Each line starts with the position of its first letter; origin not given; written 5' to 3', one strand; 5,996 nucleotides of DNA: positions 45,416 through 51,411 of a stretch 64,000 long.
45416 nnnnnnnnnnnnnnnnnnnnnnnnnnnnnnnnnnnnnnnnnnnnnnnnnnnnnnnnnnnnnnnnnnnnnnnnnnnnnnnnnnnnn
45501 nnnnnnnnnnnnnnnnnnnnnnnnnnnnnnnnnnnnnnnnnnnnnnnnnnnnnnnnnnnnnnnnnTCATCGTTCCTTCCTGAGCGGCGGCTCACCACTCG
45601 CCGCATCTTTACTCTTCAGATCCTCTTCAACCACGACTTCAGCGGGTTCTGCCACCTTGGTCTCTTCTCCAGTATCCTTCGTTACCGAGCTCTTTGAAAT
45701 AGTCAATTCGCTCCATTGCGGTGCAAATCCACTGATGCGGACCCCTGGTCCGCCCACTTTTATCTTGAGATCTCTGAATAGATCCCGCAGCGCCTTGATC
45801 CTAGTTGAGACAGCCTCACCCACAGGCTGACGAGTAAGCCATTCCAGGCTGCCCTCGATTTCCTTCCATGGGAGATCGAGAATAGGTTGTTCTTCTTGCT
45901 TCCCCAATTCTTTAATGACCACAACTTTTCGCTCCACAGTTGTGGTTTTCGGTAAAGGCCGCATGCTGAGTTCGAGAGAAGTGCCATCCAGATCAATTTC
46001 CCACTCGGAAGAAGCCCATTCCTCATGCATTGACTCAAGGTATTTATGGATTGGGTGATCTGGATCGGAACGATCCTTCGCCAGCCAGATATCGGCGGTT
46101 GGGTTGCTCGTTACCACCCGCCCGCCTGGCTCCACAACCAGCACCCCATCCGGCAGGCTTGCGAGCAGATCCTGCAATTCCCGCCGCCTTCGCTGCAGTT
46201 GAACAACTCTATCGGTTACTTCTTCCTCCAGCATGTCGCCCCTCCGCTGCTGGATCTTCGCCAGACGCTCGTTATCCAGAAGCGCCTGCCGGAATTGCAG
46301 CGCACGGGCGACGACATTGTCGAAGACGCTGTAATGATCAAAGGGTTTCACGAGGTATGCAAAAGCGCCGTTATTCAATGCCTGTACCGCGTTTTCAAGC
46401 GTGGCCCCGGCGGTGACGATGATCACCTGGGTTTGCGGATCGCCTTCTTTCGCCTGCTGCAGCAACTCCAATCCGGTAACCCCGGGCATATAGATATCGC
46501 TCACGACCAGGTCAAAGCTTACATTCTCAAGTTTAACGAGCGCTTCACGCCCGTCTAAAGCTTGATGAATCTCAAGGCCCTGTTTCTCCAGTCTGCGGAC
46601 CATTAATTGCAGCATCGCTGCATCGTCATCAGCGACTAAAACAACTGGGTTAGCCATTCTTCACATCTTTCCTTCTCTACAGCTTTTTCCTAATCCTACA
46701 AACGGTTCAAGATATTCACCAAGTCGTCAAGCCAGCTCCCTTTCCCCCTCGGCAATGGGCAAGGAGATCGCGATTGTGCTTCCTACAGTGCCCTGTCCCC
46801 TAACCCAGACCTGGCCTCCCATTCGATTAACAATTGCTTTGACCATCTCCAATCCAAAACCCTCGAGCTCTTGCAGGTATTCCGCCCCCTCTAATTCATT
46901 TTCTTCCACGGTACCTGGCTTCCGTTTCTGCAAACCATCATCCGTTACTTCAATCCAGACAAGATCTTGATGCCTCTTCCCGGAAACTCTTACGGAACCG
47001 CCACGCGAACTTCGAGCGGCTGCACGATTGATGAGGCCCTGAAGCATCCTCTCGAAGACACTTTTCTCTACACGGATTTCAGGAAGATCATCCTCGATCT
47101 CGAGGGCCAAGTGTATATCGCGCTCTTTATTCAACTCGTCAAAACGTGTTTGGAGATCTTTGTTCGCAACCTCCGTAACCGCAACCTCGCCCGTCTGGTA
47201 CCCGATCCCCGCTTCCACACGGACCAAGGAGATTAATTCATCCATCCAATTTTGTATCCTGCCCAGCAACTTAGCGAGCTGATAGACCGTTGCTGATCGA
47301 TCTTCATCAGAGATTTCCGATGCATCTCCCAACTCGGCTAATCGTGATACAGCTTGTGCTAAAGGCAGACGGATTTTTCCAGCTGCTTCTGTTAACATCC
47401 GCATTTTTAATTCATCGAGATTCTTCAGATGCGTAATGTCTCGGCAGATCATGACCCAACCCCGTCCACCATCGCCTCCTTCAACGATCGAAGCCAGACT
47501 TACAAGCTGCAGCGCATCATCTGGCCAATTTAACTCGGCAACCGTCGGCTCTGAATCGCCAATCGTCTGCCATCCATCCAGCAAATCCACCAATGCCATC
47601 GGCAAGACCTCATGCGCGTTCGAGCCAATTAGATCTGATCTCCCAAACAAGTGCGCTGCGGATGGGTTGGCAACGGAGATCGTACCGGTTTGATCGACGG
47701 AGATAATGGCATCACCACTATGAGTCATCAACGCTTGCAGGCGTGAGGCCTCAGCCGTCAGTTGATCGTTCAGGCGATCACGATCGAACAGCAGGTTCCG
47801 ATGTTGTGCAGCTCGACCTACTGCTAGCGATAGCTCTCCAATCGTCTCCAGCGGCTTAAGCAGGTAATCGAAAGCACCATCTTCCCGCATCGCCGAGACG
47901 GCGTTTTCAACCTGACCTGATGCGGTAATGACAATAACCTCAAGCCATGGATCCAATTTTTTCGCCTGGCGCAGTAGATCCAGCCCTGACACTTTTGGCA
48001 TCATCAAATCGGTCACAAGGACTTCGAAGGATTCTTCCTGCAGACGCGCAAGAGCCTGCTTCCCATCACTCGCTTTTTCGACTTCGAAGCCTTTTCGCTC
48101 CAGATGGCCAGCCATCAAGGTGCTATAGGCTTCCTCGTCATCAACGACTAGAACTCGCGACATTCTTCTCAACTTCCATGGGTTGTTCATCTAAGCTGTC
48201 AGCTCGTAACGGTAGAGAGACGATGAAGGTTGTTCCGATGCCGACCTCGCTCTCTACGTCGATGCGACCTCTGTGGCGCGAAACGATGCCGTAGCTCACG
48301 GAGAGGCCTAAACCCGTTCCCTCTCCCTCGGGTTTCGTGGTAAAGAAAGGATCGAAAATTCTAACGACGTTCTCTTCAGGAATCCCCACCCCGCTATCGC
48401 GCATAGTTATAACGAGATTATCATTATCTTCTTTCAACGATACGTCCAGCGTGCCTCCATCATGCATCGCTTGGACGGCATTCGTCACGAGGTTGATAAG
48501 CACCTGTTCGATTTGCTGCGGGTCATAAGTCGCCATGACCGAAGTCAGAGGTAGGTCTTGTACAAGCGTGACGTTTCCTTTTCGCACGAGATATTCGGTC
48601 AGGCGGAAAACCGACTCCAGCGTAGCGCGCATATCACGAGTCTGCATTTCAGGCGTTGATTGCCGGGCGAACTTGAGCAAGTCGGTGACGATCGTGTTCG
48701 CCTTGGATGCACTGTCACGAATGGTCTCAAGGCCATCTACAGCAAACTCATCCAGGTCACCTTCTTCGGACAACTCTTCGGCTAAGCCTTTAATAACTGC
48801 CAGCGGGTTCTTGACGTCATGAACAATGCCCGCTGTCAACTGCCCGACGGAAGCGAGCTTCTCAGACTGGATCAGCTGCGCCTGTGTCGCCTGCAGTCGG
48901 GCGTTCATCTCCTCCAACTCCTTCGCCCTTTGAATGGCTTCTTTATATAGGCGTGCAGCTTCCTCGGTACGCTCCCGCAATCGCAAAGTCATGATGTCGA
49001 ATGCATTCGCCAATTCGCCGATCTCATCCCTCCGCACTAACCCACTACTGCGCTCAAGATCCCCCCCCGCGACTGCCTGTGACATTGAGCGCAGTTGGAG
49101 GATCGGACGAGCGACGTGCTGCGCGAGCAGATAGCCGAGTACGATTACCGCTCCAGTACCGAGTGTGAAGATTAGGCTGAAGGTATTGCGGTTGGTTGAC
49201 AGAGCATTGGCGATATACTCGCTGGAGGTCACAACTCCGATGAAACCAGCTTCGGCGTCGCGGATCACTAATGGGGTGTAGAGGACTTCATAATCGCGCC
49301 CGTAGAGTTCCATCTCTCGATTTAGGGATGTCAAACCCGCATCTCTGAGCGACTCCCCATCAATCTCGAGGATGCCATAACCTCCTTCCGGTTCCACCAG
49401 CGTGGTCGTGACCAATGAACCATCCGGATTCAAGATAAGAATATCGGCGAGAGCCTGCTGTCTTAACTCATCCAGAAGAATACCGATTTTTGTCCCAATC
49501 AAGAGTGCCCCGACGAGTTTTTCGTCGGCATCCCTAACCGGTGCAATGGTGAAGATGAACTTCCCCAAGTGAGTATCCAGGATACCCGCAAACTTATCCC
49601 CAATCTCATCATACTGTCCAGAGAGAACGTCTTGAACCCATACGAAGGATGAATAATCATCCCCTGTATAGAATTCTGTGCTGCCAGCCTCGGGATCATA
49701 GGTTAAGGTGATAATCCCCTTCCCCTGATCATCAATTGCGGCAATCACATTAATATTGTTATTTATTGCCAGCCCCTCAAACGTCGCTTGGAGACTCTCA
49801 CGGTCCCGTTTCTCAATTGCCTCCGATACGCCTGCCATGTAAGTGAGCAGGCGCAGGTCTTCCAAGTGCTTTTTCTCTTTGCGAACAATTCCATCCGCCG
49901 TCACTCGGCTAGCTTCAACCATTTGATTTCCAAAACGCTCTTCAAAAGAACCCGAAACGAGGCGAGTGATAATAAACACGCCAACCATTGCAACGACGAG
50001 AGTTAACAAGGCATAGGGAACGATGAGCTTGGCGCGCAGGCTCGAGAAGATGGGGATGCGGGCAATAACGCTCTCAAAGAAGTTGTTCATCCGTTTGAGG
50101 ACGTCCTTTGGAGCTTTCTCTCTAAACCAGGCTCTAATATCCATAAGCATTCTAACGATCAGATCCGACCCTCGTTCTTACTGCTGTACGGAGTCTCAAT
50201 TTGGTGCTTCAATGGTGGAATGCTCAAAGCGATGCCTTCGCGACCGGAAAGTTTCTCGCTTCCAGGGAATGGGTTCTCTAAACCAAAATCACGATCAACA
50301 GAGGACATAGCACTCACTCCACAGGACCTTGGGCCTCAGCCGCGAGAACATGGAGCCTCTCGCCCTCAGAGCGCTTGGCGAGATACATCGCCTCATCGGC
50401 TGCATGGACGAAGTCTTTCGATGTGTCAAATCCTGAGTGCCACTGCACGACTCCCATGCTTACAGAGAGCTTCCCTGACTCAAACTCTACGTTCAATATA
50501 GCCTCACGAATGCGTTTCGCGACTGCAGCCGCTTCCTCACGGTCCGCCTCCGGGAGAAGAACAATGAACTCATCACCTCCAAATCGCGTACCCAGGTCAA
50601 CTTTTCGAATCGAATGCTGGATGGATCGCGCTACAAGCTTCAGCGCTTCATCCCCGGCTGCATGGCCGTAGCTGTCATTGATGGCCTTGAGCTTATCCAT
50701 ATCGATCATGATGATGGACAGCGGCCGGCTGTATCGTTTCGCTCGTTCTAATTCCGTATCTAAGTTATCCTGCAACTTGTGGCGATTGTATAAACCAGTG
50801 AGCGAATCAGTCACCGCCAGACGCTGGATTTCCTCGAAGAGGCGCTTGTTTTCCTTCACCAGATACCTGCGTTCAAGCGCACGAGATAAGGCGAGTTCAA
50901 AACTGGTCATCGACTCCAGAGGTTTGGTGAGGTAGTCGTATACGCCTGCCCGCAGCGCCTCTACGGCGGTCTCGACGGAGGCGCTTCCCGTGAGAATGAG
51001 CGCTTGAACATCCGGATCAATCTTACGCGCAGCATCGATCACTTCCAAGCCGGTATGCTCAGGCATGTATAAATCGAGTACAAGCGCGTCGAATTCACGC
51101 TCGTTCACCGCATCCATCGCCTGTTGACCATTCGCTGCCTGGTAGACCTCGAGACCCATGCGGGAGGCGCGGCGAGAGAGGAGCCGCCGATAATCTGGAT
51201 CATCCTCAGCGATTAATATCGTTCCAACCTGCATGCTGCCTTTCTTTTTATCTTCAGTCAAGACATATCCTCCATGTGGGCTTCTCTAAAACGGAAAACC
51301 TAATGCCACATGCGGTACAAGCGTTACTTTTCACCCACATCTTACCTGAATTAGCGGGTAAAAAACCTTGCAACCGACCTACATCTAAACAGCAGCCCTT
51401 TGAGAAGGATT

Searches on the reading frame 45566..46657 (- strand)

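Call 17: search_protein_families(library=pfam, proteins=[window:45566-46657:-], max_evalue=0.001)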
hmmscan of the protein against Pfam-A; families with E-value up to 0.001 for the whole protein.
window:45566-46657:- (363 aa): 1 family
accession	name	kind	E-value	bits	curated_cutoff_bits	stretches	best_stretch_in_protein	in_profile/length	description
PF00072.30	Response_reg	-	1.2e-26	93.5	30.2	1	6-108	1-103/111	Response regulator receiver domain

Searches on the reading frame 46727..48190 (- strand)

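Call 17: search_protein_families(library=pfam, proteins=[window:46727-48190:-], max_evalue=0.001)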
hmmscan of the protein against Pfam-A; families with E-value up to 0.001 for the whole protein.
window:46727-48190:- (487 aa): 6 families
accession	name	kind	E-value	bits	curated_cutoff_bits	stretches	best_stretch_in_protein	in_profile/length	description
PF00072.30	Response_reg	-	7.3e-26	91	30.2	1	13-115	1-102/111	Response regulator receiver domain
PF02518.31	HATPase_c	-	1.9e-09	38.4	26.4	1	380-480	7-110/111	Histidine kinase-, DNA gyrase B-, and HSP90-like ATPase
PF00989.32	PAS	-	6.3e-06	26.6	22.6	1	150-204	2-62/113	PAS fold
PF13188.13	PAS_8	-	1e-05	25.7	21.8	1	150-209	2-60/65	PAS domain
PF08448.16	PAS_4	-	0.00023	21.8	23.1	0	156-255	2-108/110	PAS fold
PF13426.13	PAS_9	-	0.00061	20.5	27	0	160-253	2-102/103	PAS domain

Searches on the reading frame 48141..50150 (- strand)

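Call 17: search_protein_families(library=pfam, proteins=[window:48141-50150:-], max_evalue=0.001)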
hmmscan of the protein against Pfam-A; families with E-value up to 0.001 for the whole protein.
window:48141-50150:- (669 aa): 5 families
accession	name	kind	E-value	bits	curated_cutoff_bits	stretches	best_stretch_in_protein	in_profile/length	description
PF02518.31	HATPase_c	-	1.1e-29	103.6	26.4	1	543-649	2-110/111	Histidine kinase-, DNA gyrase B-, and HSP90-like ATPase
PF00512.31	HisKA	-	3.5e-13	49.8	26.9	1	436-497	3-63/66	His Kinase A (phospho-acceptor) domain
PF00672.30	HAMP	-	6.5e-12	46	25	1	341-393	1-53/53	HAMP domain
PF14827.12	dCache_3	-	7.3e-09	36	25.7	1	81-294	12-218/239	Double sensory domain of two-component sensor kinase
PF02743.24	dCache_1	-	0.00025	21.1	45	1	111-250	52-183/240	Cache domain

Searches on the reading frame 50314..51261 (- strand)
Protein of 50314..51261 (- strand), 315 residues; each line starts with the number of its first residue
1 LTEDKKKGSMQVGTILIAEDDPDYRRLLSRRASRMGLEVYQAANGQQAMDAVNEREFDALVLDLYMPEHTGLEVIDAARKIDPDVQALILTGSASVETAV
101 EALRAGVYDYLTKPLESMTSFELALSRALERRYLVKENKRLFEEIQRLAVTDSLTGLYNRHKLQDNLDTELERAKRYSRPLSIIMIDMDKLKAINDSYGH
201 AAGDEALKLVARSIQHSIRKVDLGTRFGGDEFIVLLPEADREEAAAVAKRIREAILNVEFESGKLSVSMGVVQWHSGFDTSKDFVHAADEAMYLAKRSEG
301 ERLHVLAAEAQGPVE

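Call 17: search_protein_families(library=pfam, proteins=[window:50314-51261:-], max_evalue=0.001)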
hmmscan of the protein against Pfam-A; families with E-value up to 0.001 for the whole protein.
window:50314-51261:- (315 aa): 2 families
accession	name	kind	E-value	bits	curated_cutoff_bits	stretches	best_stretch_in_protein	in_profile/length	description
PF00990.26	GGDEF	-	5.7e-44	150.2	23.8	1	149-300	1-159/161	Diguanylate cyclase, GGDEF domain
PF00072.30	Response_reg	-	1e-23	84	30.2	1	15-116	1-102/111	Response regulator receiver domain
